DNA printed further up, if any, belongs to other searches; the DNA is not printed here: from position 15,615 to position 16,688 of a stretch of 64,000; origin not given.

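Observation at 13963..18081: NitT/TauT-type ABC importer with an embedded DeoD/Udp-family nucleoside phosphorylase, all translationally coupled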

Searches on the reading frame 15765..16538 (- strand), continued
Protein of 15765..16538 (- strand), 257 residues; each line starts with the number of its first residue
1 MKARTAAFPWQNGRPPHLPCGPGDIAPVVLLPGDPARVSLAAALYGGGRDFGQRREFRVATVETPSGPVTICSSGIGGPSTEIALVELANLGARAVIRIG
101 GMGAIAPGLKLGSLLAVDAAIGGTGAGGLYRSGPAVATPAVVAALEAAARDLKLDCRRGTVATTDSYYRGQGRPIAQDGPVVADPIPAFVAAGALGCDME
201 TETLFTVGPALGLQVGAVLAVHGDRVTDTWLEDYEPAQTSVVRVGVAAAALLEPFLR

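Call 20: search_protein_families(library=ncbifam, proteins=[L017:601-1731:-, L017:1880-3571:+, L017:3697-4986:+, L017:4983-6164:+, L017:10724-12037:+, L017:11931-12794:+, L017:12791-13756:+, L017:13769-15475:+], max_evalue=0.00001)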
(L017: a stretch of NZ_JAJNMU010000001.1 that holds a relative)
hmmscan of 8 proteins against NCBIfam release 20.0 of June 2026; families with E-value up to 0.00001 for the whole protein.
L017:601-1731:- (376 aa): 20 families
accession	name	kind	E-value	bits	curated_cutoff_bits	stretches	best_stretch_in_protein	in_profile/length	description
NF009475.0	PRK12838.1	equivalog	1.5e-146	488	221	1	1-353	1-354/359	carbamoyl phosphate synthase small subunit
TIGR01368.1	CPSaseIIsmall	equivalog_domain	5.1e-142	473.1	307.35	1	3-353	1-360/361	glutamine-hydrolyzing carbamoyl-phosphate synthase small subunit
NF011201.0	PRK14607.1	equivalog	2e-26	92.8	670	1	194-354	27-191/534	bifunctional anthranilate synthase component II/anthranilate phosphoribosyltransferase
TIGR00566.1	trpG_papA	subfamily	1.3e-20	74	121.05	1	186-334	18-176/192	glutamine amidotransferase of anthranilate synthase or aminodeoxychorismate synthase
NF010081.0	PRK13566.1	equivalog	8.8e-19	67.2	645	1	187-334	548-700/729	anthranilate synthase component I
NF041322.1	Anth_synII_Halo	equivalog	3.3e-18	66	320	1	191-335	22-174/190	anthranilate synthase component II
NF005946.0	PRK08007.1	equivalog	4.1e-18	65.6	332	1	190-335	22-172/187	aminodeoxychorismate synthase component 2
NF005799.0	PRK07649.1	equivalog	6.4e-18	65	327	1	200-336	33-173/195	aminodeoxychorismate/anthranilate synthase component II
NF005849.0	PRK07765.1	equivalog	7.6e-18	64.6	308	1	206-334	42-175/219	aminodeoxychorismate/anthranilate synthase component II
TIGR01823.1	PabB-fungal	equivalog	6.3e-17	61.1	442.55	1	193-351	34-203/742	aminodeoxychorismate synthase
TIGR01815.1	TrpE-clade3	equivalog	7.6e-17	60.5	739.15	1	188-334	537-688/717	anthranilate synthase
NF001975.0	PRK00758.1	equivalog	2.7e-16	59.7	198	1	172-353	4-183/185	GMP synthase subunit A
NF005271.0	PRK06774.1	equivalog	4.1e-16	58.9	340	1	191-349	23-189/191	aminodeoxychorismate synthase component II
TIGR00888.1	guaA_Nterm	equivalog_domain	6.2e-16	58.3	172.15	1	172-350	1-182/188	glutamine-hydrolyzing GMP synthase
NF006462.0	PRK08857.1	equivalog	6.9e-14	51.9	345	1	190-334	22-176/193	aminodeoxychorismate/anthranilate synthase component II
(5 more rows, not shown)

L017:1880-3571:+ (563 aa): 4 families
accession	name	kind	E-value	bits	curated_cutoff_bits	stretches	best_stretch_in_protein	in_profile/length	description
NF058503.1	SprTransRegAdeR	equivalog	1.8e-26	93.1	700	1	236-557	100-401/403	sporulation transcriptional activator AdeR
NF008550.0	PRK11477.1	equivalog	3.8e-20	72.1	612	1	409-556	239-383/385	CdaR family transcriptional regulator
NF045769.1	TransActPmfR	equivalog_domain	7.9e-14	51.1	800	1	15-126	7-117/470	transcciptional activator PmfR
NF050824.1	TransRegRv1453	equivalog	6.1e-08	31.9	600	1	406-535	257-381/404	Rv1453 family transcriptional regulator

L017:3697-4986:+ (429 aa): 60 families (the best 25 are shown)
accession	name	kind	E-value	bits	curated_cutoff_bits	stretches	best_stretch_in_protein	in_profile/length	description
NF006839.0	PRK09357.1-4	equivalog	1.2e-147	491.9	576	1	3-423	2-421/422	dihydroorotase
NF006837.0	PRK09357.1-2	equivalog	6.3e-139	463.2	575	1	1-424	1-424/428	dihydroorotase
NF006845.0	PRK09357.2-6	equivalog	9.9e-136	452.8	728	1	1-424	1-427/428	dihydroorotase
NF006844.0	PRK09357.2-5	equivalog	3e-135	451.5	701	1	2-423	3-421/422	dihydroorotase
TIGR00857.1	pyrC_multi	subfamily_domain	5.5e-132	440.6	279.05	1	21-424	6-411/412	dihydroorotase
NF006843.0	PRK09357.2-4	equivalog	4.7e-126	421.1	786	1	1-424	1-422/431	dihydroorotase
NF006836.0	PRK09357.1-1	equivalog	9.3e-123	410.1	538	1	18-423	14-425/432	dihydroorotase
NF006841.0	PRK09357.2-2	equivalog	2e-122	408.9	640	1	18-424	16-419/421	dihydroorotase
NF006842.0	PRK09357.2-3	equivalog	3.3e-111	372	695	1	1-421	1-437/440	dihydroorotase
NF005791.0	PRK07627.1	equivalog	1.3e-104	350.5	442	1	1-424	1-424/425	dihydroorotase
NF006558.0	PRK09059.1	equivalog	2.6e-104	349.1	645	1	3-423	5-428/430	dihydroorotase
NF006838.0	PRK09357.1-3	equivalog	8.5e-96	321.4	644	1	1-423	1-422/423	dihydroorotase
NF005614.0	PRK07369.1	equivalog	1e-89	301.3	456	1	5-415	6-417/419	dihydroorotase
NF002668.0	PRK02382.1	equivalog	2.5e-82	276.9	452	1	3-425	6-414/436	dihydroorotase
NF005751.0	PRK07575.1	equivalog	4.7e-77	259.3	529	1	2-425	4-423/440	dihydroorotase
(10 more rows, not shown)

L017:4983-6164:+ (393 aa): 3 families
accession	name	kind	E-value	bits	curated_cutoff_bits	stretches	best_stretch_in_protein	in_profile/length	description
TIGR01696.1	deoB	equivalog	5.4e-165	548.8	341.2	1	7-388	1-381/381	phosphopentomutase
NF003766.0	PRK05362.1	equivalog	5.6e-165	548.9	256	1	5-391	3-393/396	phosphopentomutase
NF009049.0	PRK12383.1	equivalog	1.9e-55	188.5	254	2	225-392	235-400/408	phosphopentomutase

L017:10724-12037:+ (437 aa): 26 families (the best 25 are shown)
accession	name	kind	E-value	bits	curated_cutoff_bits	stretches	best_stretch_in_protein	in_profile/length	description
NF006771.0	PRK09290.1-5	subfamily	8.1e-149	495.6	399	1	1-410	4-412/413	allantoate amidohydrolase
TIGR01879.1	hydantase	subfamily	1.6e-133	445.5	204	1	5-405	2-399/401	hydantoinase/carbamoylase family amidase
NF058540.1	Ncarbamyl_ErtE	equivalog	5.8e-127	423.7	520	1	3-406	10-413/418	N-carbamyl-l-glutamate amidohydrolase ErtE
NF006775.0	PRK09290.2-5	equivalog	1.3e-120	402.9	479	1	22-410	30-416/419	allantoate amidohydrolase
NF006769.0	PRK09290.1-3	subfamily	4e-109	365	452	1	2-411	11-415/417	allantoate amidohydrolase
NF009531.0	PRK12893.1-5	equivalog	3.5e-103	345.3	486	1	21-408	26-412/421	Zn-dependent hydrolase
NF006768.0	PRK09290.1-1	equivalog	1e-97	327.7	532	1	6-407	9-407/411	allantoate deiminase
NF009527.0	PRK12891.1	subfamily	6.6e-97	325.2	461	1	7-410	15-423/426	Zn-dependent hydrolase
NF009529.0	PRK12893.1-2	equivalog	2.4e-94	316.4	508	1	19-404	24-404/411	Zn-dependent hydrolase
NF006773.0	PRK09290.2-2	equivalog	8.3e-93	311.5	584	1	22-408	33-417/419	allantoate amidohydrolase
TIGR03176.1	AllC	equivalog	7.3e-85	285.1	597.75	1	6-406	5-401/406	allantoate deiminase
NF006772.0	PRK09290.2-1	subfamily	3.1e-83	280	424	1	2-411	13-419/430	allantoate amidohydrolase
NF006770.0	PRK09290.1-4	equivalog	5.8e-83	278.9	372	1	6-406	5-399/403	allantoate amidohydrolase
NF009530.0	PRK12893.1-4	subfamily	5e-82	276.2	551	1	4-408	10-408/423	Zn-dependent hydrolase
NF006774.0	PRK09290.2-4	equivalog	5.7e-82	275.8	897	1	21-405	31-413/427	allantoate amidohydrolase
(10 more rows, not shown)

L017:11931-12794:+ (287 aa): 18 families
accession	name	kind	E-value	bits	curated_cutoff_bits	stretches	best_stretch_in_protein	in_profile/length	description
NF000799.0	PRK00054.1-4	equivalog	8.8e-54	182.3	314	1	26-286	2-258/258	dihydroorotate dehydrogenase electron transfer subunit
NF000797.0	PRK00054.1-2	equivalog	4.3e-42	144.2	270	1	25-286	11-267/267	dihydroorotate dehydrogenase electron transfer subunit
NF000798.0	PRK00054.1-3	equivalog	5.7e-42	144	219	1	25-285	2-243/244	dihydroorotate dehydrogenase electron transfer subunit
NF000796.0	PRK00054.1-1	equivalog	1.4e-32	113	224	1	52-284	24-235/254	dihydroorotate dehydrogenase electron transfer subunit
NF004862.0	PRK06222.1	subfamily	1.8e-29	103.2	220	1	32-284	3-248/281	sulfide/dihydroorotate dehydrogenase-like FAD/NAD-binding protein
NF009414.0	PRK12778.1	equivalog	3.6e-26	91.7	1103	1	32-284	3-248/752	bifunctional dihydroorotate dehydrogenase B NAD binding subunit/NADPH-dependent glutamate synthase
NF004470.0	PRK05802.1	equivalog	3.9e-21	75.4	313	1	30-275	67-316/330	sulfide/dihydroorotate dehydrogenase-like FAD/NAD-binding protein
NF006220.0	PRK08345.1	subfamily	1.6e-14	53.8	395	1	51-175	37-161/294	cytochrome-c3 hydrogenase subunit gamma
NF040835.1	sulfhyd_HydG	equivalog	2e-10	40.4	650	1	30-285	19-285/292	NADPH-dependent hydrogenase/sulfhydrogenase 1 subunit gamma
NF040810.1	BenC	equivalog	2.5e-10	40.1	430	1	28-187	104-264/333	benzoate 1,2-dioxygenase electron transfer component BenC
NF040830.1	sulfhyd_ShyC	equivalog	4.7e-10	39.1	600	1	51-156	33-134/288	NAD(P)-dependent hydrogenase/sulfhydrogenase 2 subunit gamma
TIGR02911.1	sulfite_red_B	equivalog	9.1e-09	34.8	288.6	1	54-281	28-253/261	anaerobic sulfite reductase subunit AsrB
NF008822.0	PRK11872.1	equivalog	1.5e-08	34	402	1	27-185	105-266/341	anthranilate 1,2-dioxygenase electron transfer component AntC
NF009415.0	PRK12779.1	equivalog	8.7e-08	30.5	1519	1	26-277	646-911/944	putative bifunctional glutamate synthase subunit beta/2-polyprenylphenol hydroxylase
NF009413.0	PRK12775.1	equivalog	2.3e-07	29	1895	1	33-280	4-244/1006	putative trifunctional 2-polyprenylphenol hydroxylase/glutamate synthase subunit beta/ferritin domain-containing protein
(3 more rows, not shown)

L017:12791-13756:+ (321 aa): 17 families
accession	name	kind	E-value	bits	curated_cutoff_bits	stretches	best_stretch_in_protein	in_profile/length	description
NF005574.0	PRK07259.1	equivalog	2.8e-114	381.1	269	1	15-312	3-302/304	dihydroorotate dehydrogenase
TIGR01037.2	pyrD_sub1_fam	subfamily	8.1e-103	343.6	270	1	17-311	1-298/300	dihydroorotate dehydrogenase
NF041011.1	dihydoor_dh_Arch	equivalog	6.2e-65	219.1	330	1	19-311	1-286/289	dihydroorotate dehydrogenase PyrD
NF002702.0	PRK02506.1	equivalog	5.5e-47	160.4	301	1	16-313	3-310/313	dihydroorotate oxidase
NF006183.0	PRK08318.1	equivalog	4.2e-42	144.4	335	1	16-316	3-323/422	NAD-dependent dihydropyrimidine dehydrogenase subunit PreA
NF003645.0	PRK05286.1-2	equivalog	9e-29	100.4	366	1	9-311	38-353/359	quinone-dependent dihydroorotate dehydrogenase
NF005741.0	PRK07565.1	subfamily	7.7e-26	91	303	1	16-317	3-311/335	dihydroorotate dehydrogenase-like protein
NF003652.0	PRK05286.2-5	equivalog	9.9e-25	87.4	267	1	16-296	50-343/353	quinone-dependent dihydroorotate dehydrogenase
TIGR01036.1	pyrD_sub2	equivalog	5.4e-23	81.3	200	1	16-310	45-352/356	dihydroorotate dehydrogenase (quinone)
NF003650.0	PRK05286.2-3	equivalog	6.8e-22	77.9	477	1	137-311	205-387/393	quinone-dependent dihydroorotate dehydrogenase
NF003651.0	PRK05286.2-4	equivalog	2.3e-21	75.9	448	1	17-310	62-373/377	quinone-dependent dihydroorotate dehydrogenase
NF003649.0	PRK05286.2-2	equivalog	7.5e-20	71.2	505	1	17-310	50-347/351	quinone-dependent dihydroorotate dehydrogenase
NF003648.0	PRK05286.2-1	equivalog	6.5e-18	64.7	433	1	25-311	59-354/360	quinone-dependent dihydroorotate dehydrogenase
NF003646.0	PRK05286.1-4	equivalog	8.7e-16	57.6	457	1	47-279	74-321/341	quinone-dependent dihydroorotate dehydrogenase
NF003644.0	PRK05286.1-1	equivalog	5.7e-15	55.2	418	1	17-286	45-328/336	quinone-dependent dihydroorotate dehydrogenase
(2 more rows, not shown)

L017:13769-15475:+ (568 aa): 12 families
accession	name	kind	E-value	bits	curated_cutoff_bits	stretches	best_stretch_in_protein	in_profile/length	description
NF058645.1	MCPCtpMPsAe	equivalog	7e-32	110.9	900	1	161-528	178-536/558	methyl-accepting chemotaxis protein CtpM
NF041847.1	transduc_aer2_vibrio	equivalog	2.9e-26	91.9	1200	1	212-444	454-658/804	aerotaxis transducer Aer2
NF011622.0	PRK15048.1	equivalog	2.4e-23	83.1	900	1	99-445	105-420/553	methyl-accepting chemotaxis protein II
NF011615.0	PRK15041.1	equivalog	6.6e-20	71.3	947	1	118-498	126-475/554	methyl-accepting chemotaxis protein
NF047851.1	MCPCitTducer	equivalog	9.6e-20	71.1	900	1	124-548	131-510/553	methyl-accepting chemotaxis citrate transducer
NF007309.0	PRK09793.1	equivalog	2.7e-19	69.5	903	1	177-445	178-418/533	methyl-accepting chemotaxis protein IV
NF050802.1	AspChtxCcaA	equivalog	6.7e-19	67.7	1300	1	330-453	518-641/700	aspartate chemotaxis receptor CcaA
NF033092.0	HK_WalK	equivalog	8.9e-10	37.8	725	1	45-258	24-246/594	cell wall metabolism sensor histidine kinase WalK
NF053592.1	HK_near_YfiR_like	equivalog_domain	4.3e-08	33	194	1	185-256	147-219/223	sensor histidine kinase, YfiR-like protein-associated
NF040691.1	MtrAB_MtrB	equivalog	7.4e-08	31.8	450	1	7-266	3-265/507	MtrAB system histidine kinase MtrB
NF007004.0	PRK09467.1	equivalog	1.1e-07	31.1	415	1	192-332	159-293/440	two-component system sensor histidine kinase EnvZ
NF038263.1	prot_phos_SiaA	equivalog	1.8e-06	26.8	700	1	186-299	309-417/658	biofilm regulation protein phosphatase SiaA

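Call 25: search_protein_families(library=pfam, proteins=[L016:3130-4254:+, L016:4336-5952:+, L016:5921-7042:+, L016:7039-7950:+, L016:8799-9536:+, L016:9971-11362:+, L016:11366-12700:+, L016:12697-14121:+, L016:14139-15326:+, L016:592-2064:+], max_evalue=0.00001)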
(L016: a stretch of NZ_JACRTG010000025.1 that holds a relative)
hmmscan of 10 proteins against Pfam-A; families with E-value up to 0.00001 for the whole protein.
L016:3130-4254:+ (374 aa): 1 family
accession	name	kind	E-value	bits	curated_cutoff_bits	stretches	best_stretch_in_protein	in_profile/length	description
PF02608.20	Bmp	-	1.6e-38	132.9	24.1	1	40-322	2-269/301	ABC transporter substrate-binding protein PnrA-like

L016:4336-5952:+ (538 aa): 2 families
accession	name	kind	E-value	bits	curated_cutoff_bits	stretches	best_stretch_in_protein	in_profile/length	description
PF00005.33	ABC_tran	-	2.6e-50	171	25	2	43-191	2-137/137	ABC transporter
PF13304.12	AAA_21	-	2e-07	31.8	27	0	54-72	1-19/304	AAA domain, putative AbiEii toxin, Type IV TA system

L016:5921-7042:+ (373 aa): 1 family
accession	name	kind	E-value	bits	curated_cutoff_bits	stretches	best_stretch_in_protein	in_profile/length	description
PF02653.21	BPD_transp_2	-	1.9e-30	106.4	26.8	1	71-345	3-268/269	Branched-chain amino acid transport system / permease component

L016:7039-7950:+ (303 aa): 1 family
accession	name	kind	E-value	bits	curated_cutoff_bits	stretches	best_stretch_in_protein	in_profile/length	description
PF02653.21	BPD_transp_2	-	3.3e-31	108.8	26.8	1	17-289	5-267/269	Branched-chain amino acid transport system / permease component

L016:8799-9536:+ (245 aa): 2 families
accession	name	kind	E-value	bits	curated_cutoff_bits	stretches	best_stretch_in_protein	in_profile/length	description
PF01614.24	IclR_C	-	3e-37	128.3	24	1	74-240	5-174/174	Bacterial transcriptional regulator IclR C-terminal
PF09339.16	HTH_IclR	-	7.1e-11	42.2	22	1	4-52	2-50/52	IclR helix-turn-helix domain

L016:9971-11362:+ (463 aa): 2 families
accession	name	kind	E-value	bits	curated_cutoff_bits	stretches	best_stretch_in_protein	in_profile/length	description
PF13660.11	DUF4147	-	3.4e-51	174.4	23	1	33-269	12-233/234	Domain of unknown function (DUF4147)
PF05161.18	MOFRL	-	1.1e-25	90.3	28.3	1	349-455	2-106/106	MOFRL family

L016:11366-12700:+ (444 aa): 2 families
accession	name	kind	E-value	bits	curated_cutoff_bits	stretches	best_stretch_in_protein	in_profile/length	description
PF00113.28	Enolase_C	-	5.6e-55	187.1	21.5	1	153-422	5-285/296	Enolase, C-terminal TIM barrel domain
PF03952.21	Enolase_N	-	8.5e-48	162.3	35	1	13-143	1-131/131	Enolase, N-terminal domain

L016:12697-14121:+ (474 aa): 1 family
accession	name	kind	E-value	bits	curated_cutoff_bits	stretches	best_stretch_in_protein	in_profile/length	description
PF03606.21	DcuC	-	3e-96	323.2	23.1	1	8-468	1-458/461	C4-dicarboxylate anaerobic carrier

L016:14139-15326:+ (395 aa): 2 families
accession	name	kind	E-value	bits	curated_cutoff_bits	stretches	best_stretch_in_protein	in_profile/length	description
PF13378.12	MR_MLE_C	-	2.4e-60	204.4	29.4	1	143-379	2-218/219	Enolase C-terminal domain-like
PF02746.21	MR_MLE_N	-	2.1e-15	57.4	22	1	21-117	29-117/117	Mandelate racemase / muconate lactonizing enzyme, N-terminal domain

L016:592-2064:+ (490 aa): 1 family
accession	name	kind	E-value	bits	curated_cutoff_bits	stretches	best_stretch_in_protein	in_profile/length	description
PF04055.27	Radical_SAM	-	1.6e-27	97.1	29.5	1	170-344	1-166/166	Radical SAM superfamily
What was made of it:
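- On Bmp/PnrA (CUT2) nucleoside ABC importer: The resemblance is functional only (call 25).
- Closest known: Bmp/PnrA-type. Same: In Paratissierella (L016) a Bmp-type importer sits directly upstream of a phosphorylase from this subfamily, where the NMT1-type importer sits elsewhere (call 25).
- The transporter is swapped for a Bmp/PnrA nucleoside ABC importer in L016 (call 25).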
